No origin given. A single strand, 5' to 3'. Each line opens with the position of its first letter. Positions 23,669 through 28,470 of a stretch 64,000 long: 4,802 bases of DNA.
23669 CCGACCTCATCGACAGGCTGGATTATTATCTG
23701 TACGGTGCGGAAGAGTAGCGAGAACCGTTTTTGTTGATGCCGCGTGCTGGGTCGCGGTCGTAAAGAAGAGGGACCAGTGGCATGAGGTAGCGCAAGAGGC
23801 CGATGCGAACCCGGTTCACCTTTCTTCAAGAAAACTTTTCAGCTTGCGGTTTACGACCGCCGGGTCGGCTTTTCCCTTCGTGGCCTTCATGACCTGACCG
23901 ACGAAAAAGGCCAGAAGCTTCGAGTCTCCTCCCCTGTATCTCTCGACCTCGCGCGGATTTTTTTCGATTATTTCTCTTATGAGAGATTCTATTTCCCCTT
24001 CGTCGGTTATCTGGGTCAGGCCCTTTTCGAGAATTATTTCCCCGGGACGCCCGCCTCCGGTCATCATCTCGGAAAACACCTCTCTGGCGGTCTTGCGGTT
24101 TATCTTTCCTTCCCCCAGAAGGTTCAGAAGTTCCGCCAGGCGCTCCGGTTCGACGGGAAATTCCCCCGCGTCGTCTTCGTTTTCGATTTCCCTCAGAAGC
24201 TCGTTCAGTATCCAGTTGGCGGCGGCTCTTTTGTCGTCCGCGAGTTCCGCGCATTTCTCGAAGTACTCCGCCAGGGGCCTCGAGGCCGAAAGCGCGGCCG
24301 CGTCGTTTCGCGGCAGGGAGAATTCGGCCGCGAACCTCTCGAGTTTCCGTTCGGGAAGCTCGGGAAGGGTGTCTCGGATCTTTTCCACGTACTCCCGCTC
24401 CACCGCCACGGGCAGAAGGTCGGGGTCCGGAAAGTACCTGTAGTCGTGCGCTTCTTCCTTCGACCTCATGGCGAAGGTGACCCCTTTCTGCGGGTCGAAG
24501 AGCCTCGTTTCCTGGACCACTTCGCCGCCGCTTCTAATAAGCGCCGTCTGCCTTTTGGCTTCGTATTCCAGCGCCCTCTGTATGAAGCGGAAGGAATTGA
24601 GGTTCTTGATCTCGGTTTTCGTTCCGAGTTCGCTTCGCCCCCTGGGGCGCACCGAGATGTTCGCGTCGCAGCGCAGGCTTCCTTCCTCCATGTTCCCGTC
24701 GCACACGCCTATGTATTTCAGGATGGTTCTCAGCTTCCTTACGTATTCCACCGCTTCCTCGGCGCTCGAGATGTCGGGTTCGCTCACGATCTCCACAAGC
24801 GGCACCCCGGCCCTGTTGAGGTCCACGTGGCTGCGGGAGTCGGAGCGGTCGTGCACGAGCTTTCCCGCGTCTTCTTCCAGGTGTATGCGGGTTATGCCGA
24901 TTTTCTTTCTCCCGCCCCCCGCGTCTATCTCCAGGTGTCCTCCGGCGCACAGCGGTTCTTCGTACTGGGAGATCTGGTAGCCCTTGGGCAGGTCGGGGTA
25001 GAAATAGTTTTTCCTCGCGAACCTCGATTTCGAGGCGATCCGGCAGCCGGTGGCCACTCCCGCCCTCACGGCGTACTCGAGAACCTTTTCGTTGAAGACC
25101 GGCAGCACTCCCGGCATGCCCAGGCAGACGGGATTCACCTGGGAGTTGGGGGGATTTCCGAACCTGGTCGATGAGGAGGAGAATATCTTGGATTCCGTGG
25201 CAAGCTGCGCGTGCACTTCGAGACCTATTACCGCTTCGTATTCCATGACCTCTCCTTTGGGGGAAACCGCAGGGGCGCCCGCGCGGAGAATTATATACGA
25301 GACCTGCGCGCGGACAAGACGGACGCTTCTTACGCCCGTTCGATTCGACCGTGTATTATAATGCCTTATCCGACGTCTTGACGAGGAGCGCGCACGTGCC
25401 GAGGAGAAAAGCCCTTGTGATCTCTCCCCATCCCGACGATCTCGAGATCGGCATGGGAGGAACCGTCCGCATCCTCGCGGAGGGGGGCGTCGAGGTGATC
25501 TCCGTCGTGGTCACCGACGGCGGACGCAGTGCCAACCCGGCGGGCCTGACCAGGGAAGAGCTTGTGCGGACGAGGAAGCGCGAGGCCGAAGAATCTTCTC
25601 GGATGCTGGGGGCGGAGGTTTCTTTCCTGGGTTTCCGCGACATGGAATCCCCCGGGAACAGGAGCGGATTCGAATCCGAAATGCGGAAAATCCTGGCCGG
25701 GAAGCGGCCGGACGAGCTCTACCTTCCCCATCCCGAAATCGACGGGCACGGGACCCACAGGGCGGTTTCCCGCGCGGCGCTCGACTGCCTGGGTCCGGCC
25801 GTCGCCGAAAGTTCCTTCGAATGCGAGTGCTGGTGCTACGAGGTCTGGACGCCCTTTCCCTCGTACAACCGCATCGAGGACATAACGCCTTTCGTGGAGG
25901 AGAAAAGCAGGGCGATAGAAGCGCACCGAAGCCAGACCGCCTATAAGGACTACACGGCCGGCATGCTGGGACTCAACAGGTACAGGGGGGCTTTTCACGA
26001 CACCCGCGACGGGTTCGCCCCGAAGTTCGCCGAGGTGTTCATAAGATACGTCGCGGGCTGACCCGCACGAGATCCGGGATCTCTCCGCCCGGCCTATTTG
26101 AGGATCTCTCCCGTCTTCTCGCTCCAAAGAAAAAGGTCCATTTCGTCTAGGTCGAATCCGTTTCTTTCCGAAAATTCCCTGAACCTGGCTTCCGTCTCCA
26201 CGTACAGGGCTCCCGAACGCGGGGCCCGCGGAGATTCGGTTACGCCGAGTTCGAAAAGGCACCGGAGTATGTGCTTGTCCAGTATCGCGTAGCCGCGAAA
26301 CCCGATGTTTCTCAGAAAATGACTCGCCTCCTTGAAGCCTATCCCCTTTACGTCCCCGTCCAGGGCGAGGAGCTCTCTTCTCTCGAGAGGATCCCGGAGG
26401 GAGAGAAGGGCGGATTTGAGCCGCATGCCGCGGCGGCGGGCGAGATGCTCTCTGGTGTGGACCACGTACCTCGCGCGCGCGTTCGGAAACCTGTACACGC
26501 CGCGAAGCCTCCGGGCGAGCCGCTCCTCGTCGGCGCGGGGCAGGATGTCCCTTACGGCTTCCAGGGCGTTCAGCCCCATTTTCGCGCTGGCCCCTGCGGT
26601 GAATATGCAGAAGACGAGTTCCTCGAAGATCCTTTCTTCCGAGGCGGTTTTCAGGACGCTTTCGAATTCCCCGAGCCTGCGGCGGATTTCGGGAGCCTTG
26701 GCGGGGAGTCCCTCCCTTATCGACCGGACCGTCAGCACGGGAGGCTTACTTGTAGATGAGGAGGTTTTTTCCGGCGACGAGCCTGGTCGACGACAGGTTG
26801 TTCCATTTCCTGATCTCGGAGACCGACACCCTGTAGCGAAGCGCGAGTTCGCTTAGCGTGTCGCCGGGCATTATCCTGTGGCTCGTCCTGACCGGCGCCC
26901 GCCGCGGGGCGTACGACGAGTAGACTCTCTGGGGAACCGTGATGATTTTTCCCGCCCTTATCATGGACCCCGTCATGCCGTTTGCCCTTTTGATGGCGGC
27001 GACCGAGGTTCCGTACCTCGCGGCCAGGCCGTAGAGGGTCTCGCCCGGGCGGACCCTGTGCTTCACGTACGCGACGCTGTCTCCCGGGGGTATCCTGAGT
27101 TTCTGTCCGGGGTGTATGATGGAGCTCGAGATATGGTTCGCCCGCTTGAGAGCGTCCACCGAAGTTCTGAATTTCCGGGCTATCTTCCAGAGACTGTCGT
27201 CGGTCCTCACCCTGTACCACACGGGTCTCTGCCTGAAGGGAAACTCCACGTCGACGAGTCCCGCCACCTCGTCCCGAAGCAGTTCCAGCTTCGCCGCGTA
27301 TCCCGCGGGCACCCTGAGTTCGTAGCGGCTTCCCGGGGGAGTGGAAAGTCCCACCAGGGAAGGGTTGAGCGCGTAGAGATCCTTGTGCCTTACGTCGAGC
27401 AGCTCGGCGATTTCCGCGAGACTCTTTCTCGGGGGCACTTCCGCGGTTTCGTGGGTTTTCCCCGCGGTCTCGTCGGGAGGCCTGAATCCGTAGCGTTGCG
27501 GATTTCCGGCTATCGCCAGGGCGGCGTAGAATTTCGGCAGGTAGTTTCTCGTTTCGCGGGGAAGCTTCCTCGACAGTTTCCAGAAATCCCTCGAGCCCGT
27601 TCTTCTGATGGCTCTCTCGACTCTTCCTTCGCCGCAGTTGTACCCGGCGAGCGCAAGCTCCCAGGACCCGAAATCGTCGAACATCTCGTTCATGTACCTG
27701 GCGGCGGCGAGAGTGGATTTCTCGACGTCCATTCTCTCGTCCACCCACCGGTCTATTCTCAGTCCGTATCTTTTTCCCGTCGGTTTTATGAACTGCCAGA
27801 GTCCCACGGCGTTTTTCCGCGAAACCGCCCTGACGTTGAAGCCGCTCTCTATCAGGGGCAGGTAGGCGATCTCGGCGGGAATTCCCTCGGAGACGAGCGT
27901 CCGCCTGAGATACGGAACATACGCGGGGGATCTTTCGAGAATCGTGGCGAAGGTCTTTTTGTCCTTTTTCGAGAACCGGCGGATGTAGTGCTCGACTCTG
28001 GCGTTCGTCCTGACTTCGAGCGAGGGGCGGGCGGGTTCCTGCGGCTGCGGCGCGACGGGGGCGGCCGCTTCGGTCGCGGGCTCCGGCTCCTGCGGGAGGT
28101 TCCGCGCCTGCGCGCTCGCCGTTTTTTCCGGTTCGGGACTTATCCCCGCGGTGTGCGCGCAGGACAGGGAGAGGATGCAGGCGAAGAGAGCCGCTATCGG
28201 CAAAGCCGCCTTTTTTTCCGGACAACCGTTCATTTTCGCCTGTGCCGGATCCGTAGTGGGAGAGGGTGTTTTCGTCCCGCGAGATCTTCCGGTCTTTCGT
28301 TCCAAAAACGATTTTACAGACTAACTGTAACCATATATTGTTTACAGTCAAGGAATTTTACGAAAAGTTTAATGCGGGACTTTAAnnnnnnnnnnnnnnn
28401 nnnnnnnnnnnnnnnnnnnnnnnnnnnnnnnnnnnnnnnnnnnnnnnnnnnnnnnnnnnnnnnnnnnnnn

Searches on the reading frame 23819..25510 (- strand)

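Call 49: search_protein_families(library=pfam, proteins=[window:23819-25510:-], max_evalue=0.001)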
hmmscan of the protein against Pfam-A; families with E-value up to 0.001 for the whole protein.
window:23819-25510:- (564 aa): 2 families
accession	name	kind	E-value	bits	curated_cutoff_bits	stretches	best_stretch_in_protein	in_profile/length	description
PF02934.20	GatB_N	-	3.6e-127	423.7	23.4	1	94-376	2-277/277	GatB/GatE catalytic domain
PF02637.23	GatB_Yqey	-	4.2e-49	166.6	27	1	415-559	1-146/148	GatB domain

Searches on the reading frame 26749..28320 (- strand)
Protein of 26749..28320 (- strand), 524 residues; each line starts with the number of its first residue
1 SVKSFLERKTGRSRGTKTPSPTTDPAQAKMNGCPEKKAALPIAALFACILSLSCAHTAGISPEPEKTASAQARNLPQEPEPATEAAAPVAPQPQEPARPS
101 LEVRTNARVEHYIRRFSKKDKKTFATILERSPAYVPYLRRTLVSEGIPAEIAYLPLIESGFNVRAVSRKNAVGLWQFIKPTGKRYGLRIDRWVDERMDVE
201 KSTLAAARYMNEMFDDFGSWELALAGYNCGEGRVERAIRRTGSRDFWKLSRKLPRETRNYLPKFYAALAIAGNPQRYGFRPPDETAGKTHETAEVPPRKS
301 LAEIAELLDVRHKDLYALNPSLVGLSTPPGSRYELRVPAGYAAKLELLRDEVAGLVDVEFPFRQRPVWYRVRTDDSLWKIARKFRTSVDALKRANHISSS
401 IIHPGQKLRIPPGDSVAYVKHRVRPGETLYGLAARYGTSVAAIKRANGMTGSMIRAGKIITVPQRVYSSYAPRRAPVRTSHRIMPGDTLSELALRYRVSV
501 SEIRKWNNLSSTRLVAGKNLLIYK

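Call 49: search_protein_families(library=pfam, proteins=[window:26749-28320:-], max_evalue=0.001)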
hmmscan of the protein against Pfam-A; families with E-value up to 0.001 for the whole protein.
window:26749-28320:- (524 aa): 4 families
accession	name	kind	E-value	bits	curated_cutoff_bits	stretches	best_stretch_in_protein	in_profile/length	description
PF01476.26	LysM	-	1.6e-45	153.2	20.9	3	369-411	1-43/43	LysM domain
PF01464.25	SLT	-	2.4e-28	98.5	21.3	1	148-249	14-116/117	Transglycosylase SLT domain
PF23473.1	LysM3_LYK4_5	-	4.7e-09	36.6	29.3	0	369-404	5-40/48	LYK4/5 LysM3 domain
PF23446.1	LysM1_NFP_LYK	-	2.4e-08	35.1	36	0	375-411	16-54/60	NFP/LYK LysM1 domain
